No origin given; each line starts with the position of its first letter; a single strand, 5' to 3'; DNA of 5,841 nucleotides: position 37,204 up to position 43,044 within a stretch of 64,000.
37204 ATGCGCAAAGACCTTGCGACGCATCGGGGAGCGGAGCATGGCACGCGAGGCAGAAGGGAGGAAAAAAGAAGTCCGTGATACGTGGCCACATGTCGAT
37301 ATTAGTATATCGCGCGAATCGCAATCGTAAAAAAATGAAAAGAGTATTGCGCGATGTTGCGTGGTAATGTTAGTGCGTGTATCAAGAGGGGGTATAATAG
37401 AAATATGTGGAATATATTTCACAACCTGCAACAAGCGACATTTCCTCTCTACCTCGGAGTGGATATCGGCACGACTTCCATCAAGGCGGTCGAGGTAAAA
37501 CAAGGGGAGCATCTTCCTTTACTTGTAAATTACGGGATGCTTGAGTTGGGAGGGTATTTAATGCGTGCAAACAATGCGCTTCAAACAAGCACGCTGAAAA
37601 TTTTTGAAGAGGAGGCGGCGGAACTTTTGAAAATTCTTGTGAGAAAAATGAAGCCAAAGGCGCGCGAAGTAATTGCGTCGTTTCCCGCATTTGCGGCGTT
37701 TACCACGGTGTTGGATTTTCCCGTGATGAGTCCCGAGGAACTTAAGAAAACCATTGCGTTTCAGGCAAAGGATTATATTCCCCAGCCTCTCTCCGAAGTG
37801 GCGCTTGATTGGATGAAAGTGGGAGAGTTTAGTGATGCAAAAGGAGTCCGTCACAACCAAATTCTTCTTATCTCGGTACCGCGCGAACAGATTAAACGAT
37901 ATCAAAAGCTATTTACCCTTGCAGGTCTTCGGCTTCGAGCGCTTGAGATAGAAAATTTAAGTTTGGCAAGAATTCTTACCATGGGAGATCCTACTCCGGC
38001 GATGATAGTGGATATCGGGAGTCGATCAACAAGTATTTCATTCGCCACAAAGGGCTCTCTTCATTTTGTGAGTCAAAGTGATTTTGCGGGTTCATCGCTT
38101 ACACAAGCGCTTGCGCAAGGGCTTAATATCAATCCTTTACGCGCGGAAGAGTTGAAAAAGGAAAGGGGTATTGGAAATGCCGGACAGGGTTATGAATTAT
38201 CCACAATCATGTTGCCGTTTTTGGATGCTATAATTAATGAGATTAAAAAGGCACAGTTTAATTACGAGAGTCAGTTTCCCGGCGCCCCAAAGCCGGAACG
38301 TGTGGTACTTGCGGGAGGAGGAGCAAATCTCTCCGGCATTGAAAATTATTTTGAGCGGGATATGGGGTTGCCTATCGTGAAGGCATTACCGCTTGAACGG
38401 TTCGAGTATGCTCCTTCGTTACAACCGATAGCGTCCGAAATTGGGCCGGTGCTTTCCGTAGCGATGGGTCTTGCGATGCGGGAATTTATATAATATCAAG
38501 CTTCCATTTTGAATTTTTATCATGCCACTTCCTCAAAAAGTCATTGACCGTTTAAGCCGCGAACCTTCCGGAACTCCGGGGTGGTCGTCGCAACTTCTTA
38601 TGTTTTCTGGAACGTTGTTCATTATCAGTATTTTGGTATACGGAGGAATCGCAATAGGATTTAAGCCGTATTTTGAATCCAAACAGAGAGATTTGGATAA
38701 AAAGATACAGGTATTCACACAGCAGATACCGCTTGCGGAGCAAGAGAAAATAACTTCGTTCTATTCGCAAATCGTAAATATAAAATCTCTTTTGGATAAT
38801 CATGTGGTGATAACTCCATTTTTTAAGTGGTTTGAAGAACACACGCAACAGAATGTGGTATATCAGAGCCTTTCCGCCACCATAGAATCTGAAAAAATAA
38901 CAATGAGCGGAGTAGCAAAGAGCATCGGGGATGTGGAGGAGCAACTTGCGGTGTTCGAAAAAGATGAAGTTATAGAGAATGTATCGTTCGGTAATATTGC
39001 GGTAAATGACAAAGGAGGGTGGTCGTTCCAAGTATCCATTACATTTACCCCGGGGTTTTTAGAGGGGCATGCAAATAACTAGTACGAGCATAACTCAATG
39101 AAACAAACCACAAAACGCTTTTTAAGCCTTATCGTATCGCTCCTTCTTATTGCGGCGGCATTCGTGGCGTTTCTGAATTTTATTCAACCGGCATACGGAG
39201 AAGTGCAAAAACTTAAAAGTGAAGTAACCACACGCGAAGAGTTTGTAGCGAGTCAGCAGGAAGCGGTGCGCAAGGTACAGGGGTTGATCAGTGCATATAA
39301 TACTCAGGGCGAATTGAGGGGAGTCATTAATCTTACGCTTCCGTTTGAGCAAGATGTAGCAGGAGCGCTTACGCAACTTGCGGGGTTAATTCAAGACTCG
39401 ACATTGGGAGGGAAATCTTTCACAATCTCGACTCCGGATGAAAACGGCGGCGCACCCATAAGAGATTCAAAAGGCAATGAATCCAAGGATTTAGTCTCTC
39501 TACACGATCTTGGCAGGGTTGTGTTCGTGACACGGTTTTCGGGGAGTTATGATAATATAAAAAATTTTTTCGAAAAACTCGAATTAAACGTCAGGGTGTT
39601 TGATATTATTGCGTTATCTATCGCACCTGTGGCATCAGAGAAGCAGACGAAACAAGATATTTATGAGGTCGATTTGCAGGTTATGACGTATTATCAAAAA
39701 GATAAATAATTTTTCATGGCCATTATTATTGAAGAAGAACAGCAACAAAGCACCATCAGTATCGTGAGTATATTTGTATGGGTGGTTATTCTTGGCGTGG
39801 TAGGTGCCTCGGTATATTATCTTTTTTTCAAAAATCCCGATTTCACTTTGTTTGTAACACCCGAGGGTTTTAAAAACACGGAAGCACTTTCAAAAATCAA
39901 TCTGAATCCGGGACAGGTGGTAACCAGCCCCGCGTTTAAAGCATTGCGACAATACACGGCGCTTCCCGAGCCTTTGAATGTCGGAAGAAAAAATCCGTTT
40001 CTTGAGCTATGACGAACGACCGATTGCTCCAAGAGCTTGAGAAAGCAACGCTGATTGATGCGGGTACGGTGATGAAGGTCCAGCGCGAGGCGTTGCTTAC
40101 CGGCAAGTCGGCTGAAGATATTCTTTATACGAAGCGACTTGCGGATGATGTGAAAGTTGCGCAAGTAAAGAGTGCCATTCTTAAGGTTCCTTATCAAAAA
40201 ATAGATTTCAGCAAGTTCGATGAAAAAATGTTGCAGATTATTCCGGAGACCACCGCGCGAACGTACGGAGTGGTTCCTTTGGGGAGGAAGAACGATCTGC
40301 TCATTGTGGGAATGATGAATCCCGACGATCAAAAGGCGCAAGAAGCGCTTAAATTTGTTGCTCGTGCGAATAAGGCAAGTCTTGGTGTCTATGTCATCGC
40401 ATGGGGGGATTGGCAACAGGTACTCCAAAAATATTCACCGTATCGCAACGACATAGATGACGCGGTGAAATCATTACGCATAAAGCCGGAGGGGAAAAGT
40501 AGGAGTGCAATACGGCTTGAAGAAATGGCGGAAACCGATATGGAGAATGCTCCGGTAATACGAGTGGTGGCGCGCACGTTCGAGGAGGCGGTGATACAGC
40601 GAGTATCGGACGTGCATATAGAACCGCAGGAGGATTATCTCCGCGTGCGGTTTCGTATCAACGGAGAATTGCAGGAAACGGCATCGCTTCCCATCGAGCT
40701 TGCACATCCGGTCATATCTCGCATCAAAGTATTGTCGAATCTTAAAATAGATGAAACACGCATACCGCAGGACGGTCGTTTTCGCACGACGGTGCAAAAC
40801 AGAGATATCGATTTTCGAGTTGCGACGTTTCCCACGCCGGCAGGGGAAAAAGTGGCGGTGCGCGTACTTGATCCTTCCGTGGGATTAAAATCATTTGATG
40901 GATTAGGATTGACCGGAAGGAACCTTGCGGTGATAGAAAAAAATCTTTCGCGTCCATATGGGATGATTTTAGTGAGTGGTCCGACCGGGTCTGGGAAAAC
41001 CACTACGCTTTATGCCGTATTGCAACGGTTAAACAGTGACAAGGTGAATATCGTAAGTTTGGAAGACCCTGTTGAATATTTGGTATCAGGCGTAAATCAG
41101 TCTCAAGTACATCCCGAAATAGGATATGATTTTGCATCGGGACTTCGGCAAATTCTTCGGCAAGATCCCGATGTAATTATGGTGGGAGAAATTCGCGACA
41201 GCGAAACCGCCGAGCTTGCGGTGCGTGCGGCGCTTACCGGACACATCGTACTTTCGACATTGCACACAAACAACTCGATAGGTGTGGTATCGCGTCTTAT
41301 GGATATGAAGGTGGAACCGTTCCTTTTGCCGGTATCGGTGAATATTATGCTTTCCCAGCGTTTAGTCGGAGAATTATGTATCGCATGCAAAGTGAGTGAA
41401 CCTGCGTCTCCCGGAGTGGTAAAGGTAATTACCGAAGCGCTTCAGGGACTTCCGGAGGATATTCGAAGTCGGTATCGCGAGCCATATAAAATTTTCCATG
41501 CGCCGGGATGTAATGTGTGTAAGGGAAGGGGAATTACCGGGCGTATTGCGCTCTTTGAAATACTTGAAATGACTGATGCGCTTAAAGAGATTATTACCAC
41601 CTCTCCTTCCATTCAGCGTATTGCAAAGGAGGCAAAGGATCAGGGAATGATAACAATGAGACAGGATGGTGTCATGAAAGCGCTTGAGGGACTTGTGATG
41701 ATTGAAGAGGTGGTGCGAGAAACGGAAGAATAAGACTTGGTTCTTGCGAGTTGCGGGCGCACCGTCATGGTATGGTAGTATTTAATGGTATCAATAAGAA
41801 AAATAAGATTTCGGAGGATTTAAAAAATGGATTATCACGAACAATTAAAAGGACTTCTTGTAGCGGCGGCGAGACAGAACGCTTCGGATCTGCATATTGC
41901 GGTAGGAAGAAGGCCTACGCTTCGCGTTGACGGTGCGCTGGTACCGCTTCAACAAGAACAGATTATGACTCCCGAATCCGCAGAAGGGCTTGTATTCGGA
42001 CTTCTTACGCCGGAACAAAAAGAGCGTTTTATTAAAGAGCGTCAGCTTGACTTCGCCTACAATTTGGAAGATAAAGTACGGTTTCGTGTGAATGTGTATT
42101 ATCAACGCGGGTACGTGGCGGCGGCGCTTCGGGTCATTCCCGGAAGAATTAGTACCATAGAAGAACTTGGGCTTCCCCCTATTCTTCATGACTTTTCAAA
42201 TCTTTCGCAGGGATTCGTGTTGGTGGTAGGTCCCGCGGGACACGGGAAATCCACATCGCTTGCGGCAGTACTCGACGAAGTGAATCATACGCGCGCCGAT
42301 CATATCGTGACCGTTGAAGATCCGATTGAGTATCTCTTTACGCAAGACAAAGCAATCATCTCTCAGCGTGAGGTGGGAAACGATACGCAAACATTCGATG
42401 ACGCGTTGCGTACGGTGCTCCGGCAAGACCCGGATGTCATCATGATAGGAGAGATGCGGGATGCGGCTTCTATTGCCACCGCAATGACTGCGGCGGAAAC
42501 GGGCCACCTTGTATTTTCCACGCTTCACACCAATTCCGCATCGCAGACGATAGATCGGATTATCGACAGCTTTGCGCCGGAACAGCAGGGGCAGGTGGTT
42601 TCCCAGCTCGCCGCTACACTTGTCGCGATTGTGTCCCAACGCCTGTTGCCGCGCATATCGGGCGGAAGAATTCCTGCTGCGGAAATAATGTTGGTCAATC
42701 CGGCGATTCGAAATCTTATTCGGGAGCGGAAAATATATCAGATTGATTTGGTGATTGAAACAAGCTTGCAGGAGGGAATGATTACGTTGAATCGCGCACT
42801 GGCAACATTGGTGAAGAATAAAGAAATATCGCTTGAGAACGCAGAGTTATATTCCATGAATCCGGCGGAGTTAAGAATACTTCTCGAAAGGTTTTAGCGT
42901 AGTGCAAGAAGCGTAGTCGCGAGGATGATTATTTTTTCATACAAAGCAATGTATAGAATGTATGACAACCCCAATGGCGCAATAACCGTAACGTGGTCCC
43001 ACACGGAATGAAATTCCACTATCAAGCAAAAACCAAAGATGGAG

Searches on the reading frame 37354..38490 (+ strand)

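Call 94: search_protein_families(library=pfam, proteins=[window:37354-38490:+], max_evalue=0.001)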
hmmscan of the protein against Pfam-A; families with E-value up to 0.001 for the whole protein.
window:37354-38490:+ (379 aa): 3 families
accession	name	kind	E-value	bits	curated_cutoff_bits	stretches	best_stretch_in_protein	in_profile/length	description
PF11104.14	PilM_2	-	4.7e-36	124.8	27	1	35-378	1-340/340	Type IV pilus assembly protein PilM;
PF14450.12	FtsA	-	7.5e-12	46.2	31.8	1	218-346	2-112/127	Cell division protein FtsA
PF06723.19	MreB_Mbl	-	4.1e-05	23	27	0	290-343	250-303/327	MreB/Mbl protein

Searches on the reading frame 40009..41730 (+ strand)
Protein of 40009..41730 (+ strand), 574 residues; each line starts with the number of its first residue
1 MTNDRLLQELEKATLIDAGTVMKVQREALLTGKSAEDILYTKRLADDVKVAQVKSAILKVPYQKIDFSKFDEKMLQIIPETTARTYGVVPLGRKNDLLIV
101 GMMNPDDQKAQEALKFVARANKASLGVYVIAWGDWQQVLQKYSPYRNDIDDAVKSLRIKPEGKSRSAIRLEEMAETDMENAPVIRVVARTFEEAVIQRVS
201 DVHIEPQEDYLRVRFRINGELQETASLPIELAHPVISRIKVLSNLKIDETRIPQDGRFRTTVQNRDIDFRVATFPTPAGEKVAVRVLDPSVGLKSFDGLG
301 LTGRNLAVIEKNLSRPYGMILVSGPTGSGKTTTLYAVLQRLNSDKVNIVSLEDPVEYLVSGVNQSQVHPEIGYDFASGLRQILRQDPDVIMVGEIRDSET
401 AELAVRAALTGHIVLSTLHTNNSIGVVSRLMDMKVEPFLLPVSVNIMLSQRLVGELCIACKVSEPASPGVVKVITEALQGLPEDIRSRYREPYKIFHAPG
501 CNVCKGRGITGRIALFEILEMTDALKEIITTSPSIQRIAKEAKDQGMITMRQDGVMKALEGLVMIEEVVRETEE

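Call 94: search_protein_families(library=pfam, proteins=[window:40009-41730:+], max_evalue=0.001)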
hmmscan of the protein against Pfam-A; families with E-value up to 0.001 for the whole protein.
window:40009-41730:+ (574 aa): 6 families
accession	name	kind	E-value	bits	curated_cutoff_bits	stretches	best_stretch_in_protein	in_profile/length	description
PF00437.27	T2SSE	-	5.1e-125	417.4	24.9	1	179-570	4-370/370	Type II/IV secretion system protein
PF05157.20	MshEN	-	4.6e-10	39.8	23.1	1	59-143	2-84/90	MshEN domain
PF25199.1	nSTAND_NTPase5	-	3.5e-05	24.1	34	1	310-351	34-76/145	Novel STAND NTPase 5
PF13191.12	AAA_16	-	9.2e-05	23.4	32.6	1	314-365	22-64/167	AAA ATPase domain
PF13173.12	AAA_14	-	0.00028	21.3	27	1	319-409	4-85/129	AAA domain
PF13401.12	AAA_22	-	0.00047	20.9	27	0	318-351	6-39/130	AAA domain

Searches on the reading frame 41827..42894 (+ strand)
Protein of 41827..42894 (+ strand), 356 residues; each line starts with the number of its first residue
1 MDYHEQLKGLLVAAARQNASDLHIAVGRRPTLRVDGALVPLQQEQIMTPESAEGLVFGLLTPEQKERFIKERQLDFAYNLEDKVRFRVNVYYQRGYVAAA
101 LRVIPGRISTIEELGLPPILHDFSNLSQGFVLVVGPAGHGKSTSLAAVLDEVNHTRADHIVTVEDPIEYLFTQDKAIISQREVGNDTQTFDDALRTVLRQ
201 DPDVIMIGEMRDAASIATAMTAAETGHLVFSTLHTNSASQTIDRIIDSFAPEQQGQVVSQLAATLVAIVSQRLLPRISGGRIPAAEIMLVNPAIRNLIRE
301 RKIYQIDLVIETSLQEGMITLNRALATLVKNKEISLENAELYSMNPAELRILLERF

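Call 94: search_protein_families(library=pfam, proteins=[window:41827-42894:+], max_evalue=0.001)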
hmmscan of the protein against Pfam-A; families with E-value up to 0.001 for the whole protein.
window:41827-42894:+ (356 aa): 4 families
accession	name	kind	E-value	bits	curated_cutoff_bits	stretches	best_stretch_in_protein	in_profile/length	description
PF00437.27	T2SSE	-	1.5e-46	159.2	24.9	1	8-276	13-280/370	Type II/IV secretion system protein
PF13401.12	AAA_22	-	0.00041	21.1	27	0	127-166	4-42/130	AAA domain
PF25199.1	nSTAND_NTPase5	-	0.00043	20.6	34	0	127-193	40-105/145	Novel STAND NTPase 5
PF13191.12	AAA_16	-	0.00045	21.2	32.6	1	127-170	23-63/167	AAA ATPase domain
